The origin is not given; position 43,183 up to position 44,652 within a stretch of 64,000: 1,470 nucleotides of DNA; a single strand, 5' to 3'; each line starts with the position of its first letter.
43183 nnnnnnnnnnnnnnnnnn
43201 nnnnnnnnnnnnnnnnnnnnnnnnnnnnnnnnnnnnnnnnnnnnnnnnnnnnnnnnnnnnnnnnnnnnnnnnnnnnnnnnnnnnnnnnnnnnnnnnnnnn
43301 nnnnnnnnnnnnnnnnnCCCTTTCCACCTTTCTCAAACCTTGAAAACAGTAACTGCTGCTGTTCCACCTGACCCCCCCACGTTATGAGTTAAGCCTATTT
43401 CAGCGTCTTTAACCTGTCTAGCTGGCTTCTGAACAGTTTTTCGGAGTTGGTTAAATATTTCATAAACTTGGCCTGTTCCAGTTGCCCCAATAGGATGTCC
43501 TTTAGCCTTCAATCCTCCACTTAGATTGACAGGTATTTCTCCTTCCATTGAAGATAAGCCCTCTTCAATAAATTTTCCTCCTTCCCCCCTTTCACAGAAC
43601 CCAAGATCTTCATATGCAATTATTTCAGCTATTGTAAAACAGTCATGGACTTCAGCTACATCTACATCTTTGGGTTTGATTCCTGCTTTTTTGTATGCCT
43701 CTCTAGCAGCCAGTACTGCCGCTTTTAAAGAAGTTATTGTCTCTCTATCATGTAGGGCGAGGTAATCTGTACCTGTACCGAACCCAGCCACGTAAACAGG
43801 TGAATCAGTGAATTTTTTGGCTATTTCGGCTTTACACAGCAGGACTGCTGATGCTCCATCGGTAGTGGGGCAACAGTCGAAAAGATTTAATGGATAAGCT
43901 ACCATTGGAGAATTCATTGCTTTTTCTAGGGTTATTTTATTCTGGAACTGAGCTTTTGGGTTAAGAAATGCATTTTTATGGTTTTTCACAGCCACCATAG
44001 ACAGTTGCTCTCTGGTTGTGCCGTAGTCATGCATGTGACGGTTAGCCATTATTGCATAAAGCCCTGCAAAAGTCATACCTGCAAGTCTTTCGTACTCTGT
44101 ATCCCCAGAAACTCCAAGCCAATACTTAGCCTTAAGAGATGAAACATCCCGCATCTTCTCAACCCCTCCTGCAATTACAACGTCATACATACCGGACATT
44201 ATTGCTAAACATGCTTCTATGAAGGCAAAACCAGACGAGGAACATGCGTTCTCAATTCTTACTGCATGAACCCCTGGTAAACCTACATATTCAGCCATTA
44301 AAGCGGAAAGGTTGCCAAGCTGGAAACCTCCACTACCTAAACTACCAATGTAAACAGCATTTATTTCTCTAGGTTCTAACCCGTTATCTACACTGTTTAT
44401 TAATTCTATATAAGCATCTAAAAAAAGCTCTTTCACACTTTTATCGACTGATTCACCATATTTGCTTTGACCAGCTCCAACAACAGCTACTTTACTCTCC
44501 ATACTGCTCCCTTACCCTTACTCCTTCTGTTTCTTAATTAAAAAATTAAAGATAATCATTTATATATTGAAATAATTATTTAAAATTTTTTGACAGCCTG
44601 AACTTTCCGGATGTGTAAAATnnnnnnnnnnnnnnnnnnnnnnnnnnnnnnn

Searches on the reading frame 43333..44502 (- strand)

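Call 3: search_protein_families(library=pfam, proteins=[window:43333-44502:-], max_evalue=0.01)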
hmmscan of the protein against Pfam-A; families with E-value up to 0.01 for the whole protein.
window:43333-44502:- (389 aa): 5 families
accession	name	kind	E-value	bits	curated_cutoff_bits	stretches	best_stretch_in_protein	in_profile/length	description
PF22691.2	Thiolase_C_1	-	3.5e-46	157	28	1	242-388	1-143/144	Thiolase C-terminal domain-like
PF00108.29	Thiolase_N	-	9e-26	91.2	26.4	1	5-225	1-259/260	Thiolase, N-terminal domain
PF02803.24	Thiolase_C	-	1e-11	45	27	1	261-358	23-102/123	Thiolase, C-terminal domain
PF00109.32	ketoacyl-synt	-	7.8e-08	32.7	20.8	1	65-119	153-206/252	Beta-ketoacyl synthase, N-terminal domain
PF02801.28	Ketoacyl-synt_C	-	0.0017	18.8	20.8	0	254-287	19-52/119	Beta-ketoacyl synthase, C-terminal domain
